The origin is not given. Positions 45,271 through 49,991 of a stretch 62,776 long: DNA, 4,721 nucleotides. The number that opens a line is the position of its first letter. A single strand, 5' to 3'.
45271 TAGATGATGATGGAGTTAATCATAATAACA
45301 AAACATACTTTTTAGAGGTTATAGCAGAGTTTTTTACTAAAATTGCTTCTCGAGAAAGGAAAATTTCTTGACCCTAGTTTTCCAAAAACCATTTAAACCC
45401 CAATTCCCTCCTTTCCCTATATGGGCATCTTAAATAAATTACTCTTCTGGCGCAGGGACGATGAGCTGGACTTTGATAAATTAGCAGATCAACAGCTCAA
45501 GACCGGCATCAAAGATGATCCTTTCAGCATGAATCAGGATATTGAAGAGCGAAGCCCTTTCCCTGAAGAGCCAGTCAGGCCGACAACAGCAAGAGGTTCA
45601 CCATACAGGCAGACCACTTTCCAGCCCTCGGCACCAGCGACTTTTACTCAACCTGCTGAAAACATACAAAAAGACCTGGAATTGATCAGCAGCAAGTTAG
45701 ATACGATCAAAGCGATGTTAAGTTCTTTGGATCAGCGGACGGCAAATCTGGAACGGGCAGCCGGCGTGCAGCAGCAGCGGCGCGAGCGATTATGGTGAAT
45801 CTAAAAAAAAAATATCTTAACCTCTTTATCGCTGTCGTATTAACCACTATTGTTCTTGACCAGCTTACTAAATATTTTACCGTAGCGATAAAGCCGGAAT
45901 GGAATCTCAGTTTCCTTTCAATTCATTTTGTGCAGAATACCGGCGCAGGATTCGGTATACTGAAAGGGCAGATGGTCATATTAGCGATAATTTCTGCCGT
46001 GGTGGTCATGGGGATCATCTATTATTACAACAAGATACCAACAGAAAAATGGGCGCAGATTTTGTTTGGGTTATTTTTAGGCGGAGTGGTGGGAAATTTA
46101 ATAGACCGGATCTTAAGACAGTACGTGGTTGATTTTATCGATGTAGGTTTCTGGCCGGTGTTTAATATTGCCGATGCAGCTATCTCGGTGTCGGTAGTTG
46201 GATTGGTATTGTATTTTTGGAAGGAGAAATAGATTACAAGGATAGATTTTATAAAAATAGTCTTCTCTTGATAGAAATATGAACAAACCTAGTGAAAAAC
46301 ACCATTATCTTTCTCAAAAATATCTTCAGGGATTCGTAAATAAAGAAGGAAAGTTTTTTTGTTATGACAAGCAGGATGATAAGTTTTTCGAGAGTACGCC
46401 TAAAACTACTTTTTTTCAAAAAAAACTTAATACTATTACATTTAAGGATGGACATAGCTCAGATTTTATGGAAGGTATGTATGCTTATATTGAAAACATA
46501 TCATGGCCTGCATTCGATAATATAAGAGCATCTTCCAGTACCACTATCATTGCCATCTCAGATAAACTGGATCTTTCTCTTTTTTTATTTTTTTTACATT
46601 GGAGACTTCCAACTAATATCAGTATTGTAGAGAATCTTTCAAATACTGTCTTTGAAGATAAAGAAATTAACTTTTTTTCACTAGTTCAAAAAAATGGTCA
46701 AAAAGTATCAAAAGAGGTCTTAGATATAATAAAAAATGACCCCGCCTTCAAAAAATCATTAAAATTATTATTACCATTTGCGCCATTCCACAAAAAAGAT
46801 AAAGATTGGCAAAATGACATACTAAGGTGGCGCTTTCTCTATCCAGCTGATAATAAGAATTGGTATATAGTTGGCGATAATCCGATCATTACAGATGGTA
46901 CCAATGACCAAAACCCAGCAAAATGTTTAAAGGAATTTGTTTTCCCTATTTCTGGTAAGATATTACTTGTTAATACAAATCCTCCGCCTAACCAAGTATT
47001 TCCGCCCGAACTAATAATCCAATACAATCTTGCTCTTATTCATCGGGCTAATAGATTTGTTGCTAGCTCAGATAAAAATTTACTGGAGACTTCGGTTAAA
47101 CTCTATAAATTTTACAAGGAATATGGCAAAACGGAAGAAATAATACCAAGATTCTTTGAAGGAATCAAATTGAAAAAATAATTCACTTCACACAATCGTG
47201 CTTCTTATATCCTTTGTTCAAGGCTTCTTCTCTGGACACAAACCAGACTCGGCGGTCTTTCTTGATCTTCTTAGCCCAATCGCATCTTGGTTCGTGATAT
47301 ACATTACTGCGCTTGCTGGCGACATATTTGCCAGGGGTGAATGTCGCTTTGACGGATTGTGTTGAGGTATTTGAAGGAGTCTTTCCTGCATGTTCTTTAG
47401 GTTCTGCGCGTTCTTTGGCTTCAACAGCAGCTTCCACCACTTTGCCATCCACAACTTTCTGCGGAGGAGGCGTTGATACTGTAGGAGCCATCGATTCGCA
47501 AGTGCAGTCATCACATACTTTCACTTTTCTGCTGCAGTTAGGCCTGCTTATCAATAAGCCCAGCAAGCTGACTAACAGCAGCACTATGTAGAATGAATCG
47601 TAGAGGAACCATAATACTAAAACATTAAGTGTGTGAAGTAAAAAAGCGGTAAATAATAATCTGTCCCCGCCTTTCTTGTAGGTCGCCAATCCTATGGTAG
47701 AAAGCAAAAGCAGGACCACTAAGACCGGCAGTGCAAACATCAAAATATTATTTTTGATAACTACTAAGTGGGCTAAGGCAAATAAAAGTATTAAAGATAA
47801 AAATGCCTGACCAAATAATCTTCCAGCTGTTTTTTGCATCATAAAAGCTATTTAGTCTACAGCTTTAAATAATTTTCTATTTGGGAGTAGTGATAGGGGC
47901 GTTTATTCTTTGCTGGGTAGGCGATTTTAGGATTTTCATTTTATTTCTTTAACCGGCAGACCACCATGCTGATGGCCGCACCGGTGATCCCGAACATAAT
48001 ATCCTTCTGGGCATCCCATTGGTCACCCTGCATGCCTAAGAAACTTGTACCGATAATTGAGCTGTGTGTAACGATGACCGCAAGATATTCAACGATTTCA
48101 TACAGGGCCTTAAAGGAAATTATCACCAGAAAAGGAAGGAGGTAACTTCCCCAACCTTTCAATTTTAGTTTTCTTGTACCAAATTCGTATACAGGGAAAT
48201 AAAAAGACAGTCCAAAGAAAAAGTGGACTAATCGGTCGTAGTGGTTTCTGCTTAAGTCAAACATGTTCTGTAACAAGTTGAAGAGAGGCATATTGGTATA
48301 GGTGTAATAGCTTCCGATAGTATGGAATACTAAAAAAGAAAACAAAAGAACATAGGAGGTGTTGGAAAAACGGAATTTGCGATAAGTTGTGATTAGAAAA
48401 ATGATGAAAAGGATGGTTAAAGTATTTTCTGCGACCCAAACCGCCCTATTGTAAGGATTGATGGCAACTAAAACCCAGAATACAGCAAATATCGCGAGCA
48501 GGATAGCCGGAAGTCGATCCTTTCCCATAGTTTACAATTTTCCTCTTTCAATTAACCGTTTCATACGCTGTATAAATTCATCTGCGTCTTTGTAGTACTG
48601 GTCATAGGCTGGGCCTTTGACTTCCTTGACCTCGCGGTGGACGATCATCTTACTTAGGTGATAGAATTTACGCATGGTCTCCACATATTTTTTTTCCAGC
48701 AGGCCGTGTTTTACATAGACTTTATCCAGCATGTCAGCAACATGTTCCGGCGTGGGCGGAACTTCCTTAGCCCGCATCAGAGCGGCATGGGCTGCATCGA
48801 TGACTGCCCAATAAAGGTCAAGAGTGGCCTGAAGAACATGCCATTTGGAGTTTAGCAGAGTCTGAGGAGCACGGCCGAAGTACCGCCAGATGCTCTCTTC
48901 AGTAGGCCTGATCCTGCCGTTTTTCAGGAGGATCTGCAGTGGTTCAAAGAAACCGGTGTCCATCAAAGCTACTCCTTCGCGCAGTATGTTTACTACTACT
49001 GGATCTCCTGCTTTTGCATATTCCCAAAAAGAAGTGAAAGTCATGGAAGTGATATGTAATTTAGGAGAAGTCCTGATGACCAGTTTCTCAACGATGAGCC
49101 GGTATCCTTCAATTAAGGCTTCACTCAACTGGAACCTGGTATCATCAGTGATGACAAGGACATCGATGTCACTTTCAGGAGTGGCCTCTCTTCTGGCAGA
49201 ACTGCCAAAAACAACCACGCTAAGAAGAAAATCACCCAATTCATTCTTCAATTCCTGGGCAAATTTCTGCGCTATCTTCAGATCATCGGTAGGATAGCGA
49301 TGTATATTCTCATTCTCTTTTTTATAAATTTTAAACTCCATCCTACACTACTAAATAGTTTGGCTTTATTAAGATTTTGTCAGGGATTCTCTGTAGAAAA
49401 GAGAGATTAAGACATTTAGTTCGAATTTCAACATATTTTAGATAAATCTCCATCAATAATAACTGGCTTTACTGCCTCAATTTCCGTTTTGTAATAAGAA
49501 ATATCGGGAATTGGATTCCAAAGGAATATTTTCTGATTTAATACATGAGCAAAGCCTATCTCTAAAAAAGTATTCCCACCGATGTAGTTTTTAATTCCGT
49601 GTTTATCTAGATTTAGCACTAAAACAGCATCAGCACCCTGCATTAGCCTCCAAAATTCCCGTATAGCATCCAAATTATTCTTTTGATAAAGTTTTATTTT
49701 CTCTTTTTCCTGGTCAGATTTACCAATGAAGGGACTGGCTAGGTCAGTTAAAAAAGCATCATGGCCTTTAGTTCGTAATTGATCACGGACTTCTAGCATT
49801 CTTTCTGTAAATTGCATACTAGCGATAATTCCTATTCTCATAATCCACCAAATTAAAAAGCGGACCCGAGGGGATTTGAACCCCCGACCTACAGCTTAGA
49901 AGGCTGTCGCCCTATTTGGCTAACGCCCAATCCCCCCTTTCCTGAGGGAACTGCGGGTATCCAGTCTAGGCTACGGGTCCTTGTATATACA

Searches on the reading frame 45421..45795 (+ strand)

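Call 37: search_protein_families(library=pfam, proteins=[window:45421-45795:+], max_evalue=0.05)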
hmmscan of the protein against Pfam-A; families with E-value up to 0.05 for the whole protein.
window:45421-45795:+ (125 aa): 1 family
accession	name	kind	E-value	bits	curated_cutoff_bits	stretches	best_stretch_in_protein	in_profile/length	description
PF16519.10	TRPM_tetra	-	0.03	14.9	26.6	0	79-111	11-43/56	Tetramerisation domain of TRPM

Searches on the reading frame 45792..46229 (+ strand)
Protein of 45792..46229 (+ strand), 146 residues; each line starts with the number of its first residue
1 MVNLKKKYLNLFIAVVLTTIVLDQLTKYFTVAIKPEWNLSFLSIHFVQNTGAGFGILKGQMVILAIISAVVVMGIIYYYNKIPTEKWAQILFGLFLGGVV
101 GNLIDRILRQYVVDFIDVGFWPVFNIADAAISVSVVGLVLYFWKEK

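Call 37: search_protein_families(library=pfam, proteins=[window:45792-46229:+], max_evalue=0.05)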
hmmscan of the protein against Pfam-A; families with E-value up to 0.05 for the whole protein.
window:45792-46229:+ (146 aa): 2 families
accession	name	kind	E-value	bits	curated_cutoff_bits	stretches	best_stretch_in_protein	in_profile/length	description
PF01252.23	Peptidase_A8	-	1.1e-33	116.8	25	1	16-143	2-141/142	Signal peptidase (SPase) II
PF09997.14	DUF2238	-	0.041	14.2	26.4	1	53-94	13-54/140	Predicted membrane protein (DUF2238)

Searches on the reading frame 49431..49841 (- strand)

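Call 37: search_protein_families(library=pfam, proteins=[window:49431-49841:-], max_evalue=0.05)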
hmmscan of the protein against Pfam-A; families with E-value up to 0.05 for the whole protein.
window:49431-49841:- (137 aa): 1 family
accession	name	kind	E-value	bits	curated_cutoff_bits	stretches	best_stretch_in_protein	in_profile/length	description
PF05014.21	Nuc_deoxyrib_tr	-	0.025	15.1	28.8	1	11-109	9-97/117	Nucleoside 2-deoxyribosyltransferase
